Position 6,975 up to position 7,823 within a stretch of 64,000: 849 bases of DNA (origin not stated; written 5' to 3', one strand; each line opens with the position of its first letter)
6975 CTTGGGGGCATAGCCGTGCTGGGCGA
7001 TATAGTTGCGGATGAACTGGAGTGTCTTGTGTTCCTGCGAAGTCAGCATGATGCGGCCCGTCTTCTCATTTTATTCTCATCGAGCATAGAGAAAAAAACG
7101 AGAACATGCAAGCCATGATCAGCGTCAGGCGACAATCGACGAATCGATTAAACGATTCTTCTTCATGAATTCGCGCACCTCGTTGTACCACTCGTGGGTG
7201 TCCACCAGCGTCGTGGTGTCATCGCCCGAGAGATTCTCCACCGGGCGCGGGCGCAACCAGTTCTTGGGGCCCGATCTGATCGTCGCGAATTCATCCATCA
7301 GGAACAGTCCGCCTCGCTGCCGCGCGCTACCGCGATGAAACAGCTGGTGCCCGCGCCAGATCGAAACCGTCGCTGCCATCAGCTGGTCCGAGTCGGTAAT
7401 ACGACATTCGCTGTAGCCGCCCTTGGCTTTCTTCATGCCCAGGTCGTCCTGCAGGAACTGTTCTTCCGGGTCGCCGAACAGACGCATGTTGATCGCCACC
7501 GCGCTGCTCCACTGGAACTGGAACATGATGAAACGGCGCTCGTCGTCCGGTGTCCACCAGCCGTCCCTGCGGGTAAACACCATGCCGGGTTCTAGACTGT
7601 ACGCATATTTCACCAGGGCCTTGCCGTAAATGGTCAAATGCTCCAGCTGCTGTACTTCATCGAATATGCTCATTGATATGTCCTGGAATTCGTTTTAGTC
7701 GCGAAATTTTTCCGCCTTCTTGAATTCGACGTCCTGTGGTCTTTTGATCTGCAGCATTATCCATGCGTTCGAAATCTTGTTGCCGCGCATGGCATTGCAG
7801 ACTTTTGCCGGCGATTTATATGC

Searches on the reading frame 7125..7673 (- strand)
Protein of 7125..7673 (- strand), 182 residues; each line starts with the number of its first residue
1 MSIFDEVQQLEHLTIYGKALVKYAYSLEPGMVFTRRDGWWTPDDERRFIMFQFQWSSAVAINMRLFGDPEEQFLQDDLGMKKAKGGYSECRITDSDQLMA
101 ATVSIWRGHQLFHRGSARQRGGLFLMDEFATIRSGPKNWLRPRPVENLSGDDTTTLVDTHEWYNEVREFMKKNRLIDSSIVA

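Call 4: search_protein_families(library=pfam, proteins=[window:7125-7673:-], max_evalue=1)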
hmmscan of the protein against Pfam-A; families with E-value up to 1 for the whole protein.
window:7125-7673:- (182 aa): 1 family
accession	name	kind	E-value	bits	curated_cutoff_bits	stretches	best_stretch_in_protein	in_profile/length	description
PF13911.12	AhpC-TSA_2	-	0.14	13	27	1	55-128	30-102/114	AhpC/TSA antioxidant enzyme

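Call 5: search_protein_families(library=ncbifam, proteins=[window:7125-7673:-], max_evalue=1)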
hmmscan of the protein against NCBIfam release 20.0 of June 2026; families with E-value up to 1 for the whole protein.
window:7125-7673:- (182 aa): 0 families

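Call 7: search_protein_families(library=phrogs, proteins=[window:7125-7673:-], max_evalue=1)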
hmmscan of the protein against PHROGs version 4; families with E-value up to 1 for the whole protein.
window:7125-7673:- (182 aa): 0 families

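Call 8: search_protein_families(library=padloc, proteins=[window:7125-7673:-], max_evalue=1)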
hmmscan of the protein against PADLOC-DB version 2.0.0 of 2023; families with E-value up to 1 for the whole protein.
window:7125-7673:- (182 aa): 0 families

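Call 9: search_solved_structures(query=window:7125-7673:-, max_evalue=10)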
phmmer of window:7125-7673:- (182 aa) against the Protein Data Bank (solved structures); distinct sequences matched with E-value up to 10: 1.
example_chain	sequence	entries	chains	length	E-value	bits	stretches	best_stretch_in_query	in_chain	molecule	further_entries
2qua_A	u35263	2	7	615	1.4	11.9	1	73-140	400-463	Extracellular lipase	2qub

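Call 11: find_homologous_proteins(query=window:7125-7673:-)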
Query window:7125-7673:- (182 aa): 35 proteins with E <= 0.001 among 62 candidates.
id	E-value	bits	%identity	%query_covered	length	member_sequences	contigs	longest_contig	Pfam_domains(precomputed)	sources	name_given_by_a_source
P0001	4.3e-112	390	90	100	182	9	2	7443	-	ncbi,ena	-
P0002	3.8e-96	338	79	100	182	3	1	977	-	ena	-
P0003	1.1e-66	242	58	99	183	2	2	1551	-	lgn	-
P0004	4.0e-65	237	58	100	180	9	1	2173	-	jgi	jgi:hypothetical protein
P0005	7.9e-64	233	57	100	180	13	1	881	-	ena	-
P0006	8.7e-63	229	58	100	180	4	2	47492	-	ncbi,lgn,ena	-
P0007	1.9e-62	228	57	100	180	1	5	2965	-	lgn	-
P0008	3.9e-61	224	57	99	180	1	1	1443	-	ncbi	-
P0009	4.6e-61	224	56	100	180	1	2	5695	-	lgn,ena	-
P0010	5.6e-61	224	57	100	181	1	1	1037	-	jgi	-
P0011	7.0e-61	223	56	100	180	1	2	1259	-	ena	-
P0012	1.8e-60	222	56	100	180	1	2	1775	-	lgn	-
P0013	3.0e-60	221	54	100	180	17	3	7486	-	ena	-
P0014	4.9e-60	220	57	100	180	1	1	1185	-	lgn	-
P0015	1.1e-59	219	55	100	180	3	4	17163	-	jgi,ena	jgi:hypothetical protein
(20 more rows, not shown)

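Call 45: predict_structure(alignment_id=A3)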
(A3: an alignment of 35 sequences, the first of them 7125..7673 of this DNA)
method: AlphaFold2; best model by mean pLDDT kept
length: 182 residues; sequences in the alignment: 35
mean_pLDDT: 72.1   pTM: 0.60
mean pLDDT of the five models: 72.1, 70.9, 67.6, 62.6, 62.3
residues with pLDDT >= 90: 45; 70-90: 68; 50-70: 26; < 50: 43
segments of 3 or more residues with pLDDT < 50: 117-152, 176-182
pLDDT, mean of each block of 10 residues (from residue 1): 74 88 89 90 86 85 92 80 90 89 91 64 40 40 41 54 64 50 34
secondary structure, 60 per line:
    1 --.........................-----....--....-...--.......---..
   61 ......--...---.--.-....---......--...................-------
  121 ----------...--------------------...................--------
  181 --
elements in order: H3-27 E33-36 E39-42 E49-55 E59-66 E80-83 E87-92 H95-113 H154-172

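Call 47: search_protein_representatives(alignment_id=A3)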
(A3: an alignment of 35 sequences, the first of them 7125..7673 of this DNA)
Query: 35 sequences, 180 profile positions. Proteins with E-value up to 0.001 (for the whole library): 72; up to 1e-10: 26; up to 1e-30: 4. The best 72 are listed.
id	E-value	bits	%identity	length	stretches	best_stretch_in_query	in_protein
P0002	2.9e-85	300.9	-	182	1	1-180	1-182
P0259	1.8e-63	229.9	-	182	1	1-178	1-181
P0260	4.8e-59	215.5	-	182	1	1-163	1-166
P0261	2.0e-40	154.8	-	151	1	1-86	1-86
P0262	1.3e-27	113.0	-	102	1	58-145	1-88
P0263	1.1e-19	87.2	-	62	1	1-46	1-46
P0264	4.6e-17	78.7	-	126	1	1-119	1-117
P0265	7.0e-17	78.1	-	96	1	86-174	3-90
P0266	3.5e-15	72.5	-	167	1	4-126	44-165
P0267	7.3e-14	68.3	-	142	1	1-118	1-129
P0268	4.1e-13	65.8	-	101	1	99-177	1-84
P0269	7.8e-13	64.9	-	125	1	1-120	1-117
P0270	8.3e-13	64.8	-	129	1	1-120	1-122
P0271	1.9e-12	63.7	-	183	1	5-115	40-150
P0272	2.5e-12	63.3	-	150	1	6-118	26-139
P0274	5.7e-12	62.1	-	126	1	4-125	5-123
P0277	9.0e-12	61.4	-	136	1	2-124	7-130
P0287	3.4e-10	56.3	-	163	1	3-128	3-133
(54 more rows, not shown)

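Call 48: search_protein_families(library=pfam, proteins=[P0264, P0266, P0267, P0269, P0270, P0271, P0272, P0274, P0277, P0287], max_evalue=0.1)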
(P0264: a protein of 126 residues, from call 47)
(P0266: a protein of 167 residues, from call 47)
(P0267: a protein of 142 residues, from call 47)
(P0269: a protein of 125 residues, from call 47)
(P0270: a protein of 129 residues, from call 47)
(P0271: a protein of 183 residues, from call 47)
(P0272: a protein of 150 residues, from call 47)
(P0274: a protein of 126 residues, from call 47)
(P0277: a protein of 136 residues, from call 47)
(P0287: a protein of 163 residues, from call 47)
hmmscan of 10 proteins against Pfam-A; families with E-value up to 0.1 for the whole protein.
P0264 (126 aa): 0 families

P0266 (167 aa): 0 families

P0267 (142 aa): 0 families

P0269 (125 aa): 0 families

P0270 (129 aa): 0 families

P0271 (183 aa): 0 families

P0272 (150 aa): 0 families

P0274 (126 aa): 0 families

P0277 (136 aa): 0 families

P0287 (163 aa): 0 families

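Call 50: fold_search(model_id=the predicted structure, library=pdb)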
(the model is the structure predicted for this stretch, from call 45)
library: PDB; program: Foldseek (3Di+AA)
matches with E <= 10: 635; with E <= 0.001: 0
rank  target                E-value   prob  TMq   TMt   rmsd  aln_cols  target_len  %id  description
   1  1kaf_A                1.6e-02  0.66  0.24  0.36   9.9       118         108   16  DNA Binding Domain Of The Phage T4 Transcription Factor MotA (AA105-211) (released 2001-11-21)
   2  5jlt_A                2.5e-02  0.92  0.31  0.44   5.4       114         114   13  The crystal structure of the bacteriophage T4 MotA C-terminal domain in complex with dsDNA reveals a novel protein-DNA (released 2017-05-03)
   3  5jlt_B                3.6e-02  0.91  0.30  0.45   5.4       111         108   14  The crystal structure of the bacteriophage T4 MotA C-terminal domain in complex with dsDNA reveals a novel protein-DNA (released 2017-05-03)
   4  5jlt_C                3.8e-02  0.47  0.24  0.34   9.7       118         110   16  The crystal structure of the bacteriophage T4 MotA C-terminal domain in complex with dsDNA reveals a novel protein-DNA (released 2017-05-03)
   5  1kaf_D                4.9e-02  0.90  0.32  0.48   5.1       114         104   13  DNA Binding Domain Of The Phage T4 Transcription Factor MotA (AA105-211) (released 2001-11-21)
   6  5jlt_D                4.9e-02  0.82  0.28  0.43   5.7       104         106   12  The crystal structure of the bacteriophage T4 MotA C-terminal domain in complex with dsDNA reveals a novel protein-DNA (released 2017-05-03)
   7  1kaf_E                6.6e-02  0.80  0.30  0.45   5.7       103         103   10  DNA Binding Domain Of The Phage T4 Transcription Factor MotA (AA105-211) (released 2001-11-21)
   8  6k4y_M                6.6e-02  0.80  0.30  0.27   5.5       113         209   13  CryoEM structure of sigma appropriation complex (released 2019-08-07)
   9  7eva                  1.7e-01  0.30  0.24  0.33   8.4       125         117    7  Structure of molecular chaperone SycE of Yersinia enterocolitica (released 2022-05-25)
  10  1k6z_A                2.8e-01  0.23  0.24  0.32   8.0       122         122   10  Crystal Structure of the Yersinia Secretion Chaperone SycE (released 2001-10-31)
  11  6j9m_E                2.8e-01  0.14  0.17  0.24  12.7       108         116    8  NmeBH+AcrIIC2 (released 2019-03-06)
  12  1n5b_C                3.2e-01  0.21  0.25  0.34   8.0       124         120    9  Crystal Structure Of The Yersinia enterocolitica Molecular Chaperone Syce (released 2002-11-20)
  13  3r4k_B                3.8e-01  0.16  0.22  0.17  10.4       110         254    8  Crystal structure of a putative ICLR transcriptional regulator (TM1040_3717) from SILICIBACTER SP. TM1040 at 2.46 A re (released 2011-04-13)
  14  1l2w_F                4.3e-01  0.20  0.25  0.33   7.8       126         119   10  Crystal Structure of the Yersinia Virulence Effector YopE Chaperone-binding Domain in Complex with its Secretion Chape (released 2002-06-12)
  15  1y5o_MODEL_1_A        4.3e-01  0.09  0.17  0.23  11.8        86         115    7  NMR structure of the amino-terminal domain from the Tfb1 subunit of yeast TFIIH (released 2005-05-17)
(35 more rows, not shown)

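Call 56: search_solved_structures(query=A3, max_evalue=10)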
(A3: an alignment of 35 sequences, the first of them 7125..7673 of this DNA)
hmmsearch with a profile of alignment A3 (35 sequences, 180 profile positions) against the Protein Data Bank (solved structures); distinct sequences matched with E-value up to 10: 0.

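Call 57: find_encoding_contigs(protein=P0001, flank=5000, max_places=3)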
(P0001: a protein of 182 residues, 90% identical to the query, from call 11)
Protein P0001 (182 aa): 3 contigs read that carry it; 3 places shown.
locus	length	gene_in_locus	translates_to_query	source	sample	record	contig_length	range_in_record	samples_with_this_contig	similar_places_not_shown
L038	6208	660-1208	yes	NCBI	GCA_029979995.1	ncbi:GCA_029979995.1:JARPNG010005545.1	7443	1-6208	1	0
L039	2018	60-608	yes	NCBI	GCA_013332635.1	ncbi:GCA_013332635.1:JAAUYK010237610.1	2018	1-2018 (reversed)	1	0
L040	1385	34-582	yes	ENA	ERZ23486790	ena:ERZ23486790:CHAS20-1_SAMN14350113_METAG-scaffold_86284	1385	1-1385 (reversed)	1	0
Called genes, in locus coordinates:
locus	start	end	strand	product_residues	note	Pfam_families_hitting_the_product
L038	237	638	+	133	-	-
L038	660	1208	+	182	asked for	-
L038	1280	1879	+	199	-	PF01726:LexA_DNA_bind, PF00717:Peptidase_S24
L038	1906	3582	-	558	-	PF00459:Inositol_P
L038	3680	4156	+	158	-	PF13801:Metal_resist (weak)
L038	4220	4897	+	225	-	PF00072:Response_reg, PF00486:Trans_reg_C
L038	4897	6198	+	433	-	PF13581:HATPase_c_2 (faint), PF00672:HAMP, PF26769:HAMP_PhoQ (faint), PF00512:HisKA, PF02518:HATPase_c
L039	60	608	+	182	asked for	-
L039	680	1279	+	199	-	PF01726:LexA_DNA_bind, PF00717:Peptidase_S24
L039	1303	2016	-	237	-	?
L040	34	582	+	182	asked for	-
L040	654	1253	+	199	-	PF01726:LexA_DNA_bind, PF00717:Peptidase_S24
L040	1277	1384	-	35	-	?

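Call 61: find_encoding_contigs(protein=P0264, flank=3000, max_places=3)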
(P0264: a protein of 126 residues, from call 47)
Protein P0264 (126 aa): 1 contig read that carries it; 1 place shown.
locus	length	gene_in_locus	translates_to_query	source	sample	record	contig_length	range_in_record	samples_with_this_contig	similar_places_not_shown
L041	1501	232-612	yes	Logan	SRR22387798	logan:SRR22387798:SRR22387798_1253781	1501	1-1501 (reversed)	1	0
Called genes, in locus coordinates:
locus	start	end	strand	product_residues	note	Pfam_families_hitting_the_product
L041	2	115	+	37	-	?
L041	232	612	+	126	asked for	-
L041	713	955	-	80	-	-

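Call 72: fold_search(model_id=the predicted structure, library=viral)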
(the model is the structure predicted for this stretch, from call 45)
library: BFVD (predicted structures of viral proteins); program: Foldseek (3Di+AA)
matches with E <= 10: 547; with E <= 0.001: 0
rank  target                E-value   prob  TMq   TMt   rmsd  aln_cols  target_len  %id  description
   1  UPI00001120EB         7.0e-03  0.97  0.31  0.45   5.6       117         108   13  (no name look-up for this kind of identifier)
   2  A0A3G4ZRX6            1.3e-02  0.38  0.21  0.21  18.9       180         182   13  Uncharacterized protein [Edafosvirus sp.]
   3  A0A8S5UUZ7            1.8e-02  1.00  0.42  0.34   3.3       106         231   13  DUF5655 domain-containing protein [Siphoviridae sp. ctaDn21]
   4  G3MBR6                1.9e-02  0.99  0.42  0.52   4.4       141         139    6  Gp200 [Bacillus phage G]
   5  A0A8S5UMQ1            2.6e-02  0.87  0.30  0.31   6.2       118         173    9  ALC protein [Myoviridae sp. ctCo31]
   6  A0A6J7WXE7            2.8e-02  0.75  0.28  0.33  13.3       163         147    6  Uncharacterized protein [uncultured Caudovirales phage]
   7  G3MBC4                4.5e-02  0.92  0.34  0.23   4.9       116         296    6  Gp54 [Bacillus phage G]
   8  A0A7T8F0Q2            4.5e-02  0.75  0.28  0.26   6.1       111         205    5  (no name in the UniProt tables at hand)
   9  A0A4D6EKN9            5.8e-02  0.57  0.29  0.12  12.8       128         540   11  Mycoplas LppA superfamily incomplete domain containing protein [Pandoravirus celtis]
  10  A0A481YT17            5.8e-02  0.51  0.27  0.32   8.0       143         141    8  Uncharacterized protein [Marseillevirus LCMAC101]
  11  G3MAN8                6.5e-02  0.35  0.23  0.28  11.9       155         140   12  Gp497 [Bacillus phage G]
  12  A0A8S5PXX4            6.5e-02  0.23  0.17  0.18  13.2       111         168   11  Uncharacterized protein (Fragment) [Podoviridae sp. ctXSp1]
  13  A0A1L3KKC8            1.1e-01  0.12  0.17  0.04  18.5       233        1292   10  (no name in the UniProt tables at hand)
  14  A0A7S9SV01            1.2e-01  0.14  0.17  0.14  12.0       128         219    6  (no name in the UniProt tables at hand)
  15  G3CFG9                1.3e-01  0.57  0.31  0.40   6.8       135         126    9  Uncharacterized protein [Escherichia phage vB_EcoP_24B]
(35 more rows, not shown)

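Call 81: search_protein_families(library=pfam, alignment_id=A3, max_evalue=1)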
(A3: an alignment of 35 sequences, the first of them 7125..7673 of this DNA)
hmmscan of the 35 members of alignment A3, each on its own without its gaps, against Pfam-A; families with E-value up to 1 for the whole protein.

A. member 1, window:7125-7673:- (182 aa): 1 family
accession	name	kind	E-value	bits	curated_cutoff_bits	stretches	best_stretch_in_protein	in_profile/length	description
PF13911.12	AhpC-TSA_2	-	0.14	13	27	1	55-128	30-102/114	AhpC/TSA antioxidant enzyme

B. families by the number of members that match (of 35 scanned): 9 families
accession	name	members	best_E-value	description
PF23939.1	DUF7274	2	0.061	Domain of unknown function (DUF7274)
PF00965.23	TIMP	1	0.038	Tissue inhibitor of metalloproteinase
PF11014.13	DUF2852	1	0.057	Protein of unknown function (DUF2852)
PF10014.15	2OG-Fe_Oxy_2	1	0.078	2OG-Fe dioxygenase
PF10249.14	NDUFB10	1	0.13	NADH-ubiquinone oxidoreductase subunit 10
PF13911.12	AhpC-TSA_2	1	0.14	AhpC/TSA antioxidant enzyme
PF03100.22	CcmE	1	0.15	CcmE domain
PF20789.3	4HBT_3C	1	0.15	Acyl-CoA thioesterase C-terminal domain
PF18250.6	Tgi2PP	1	0.31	Effector immunity protein Tgi2PP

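Call 89: search_dna_similar(query=window:7125-7673:-, collection=plasmids, mode=protein, max_evalue=0.001, max_rows=15)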
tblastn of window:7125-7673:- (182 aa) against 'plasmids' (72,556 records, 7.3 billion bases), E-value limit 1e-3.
No match.

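Call 90: search_dna_similar(query=window:7125-7673:-, collection=phages, mode=protein, max_evalue=0.001, max_rows=15)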
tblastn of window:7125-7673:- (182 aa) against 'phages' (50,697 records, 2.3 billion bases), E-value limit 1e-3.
No match.
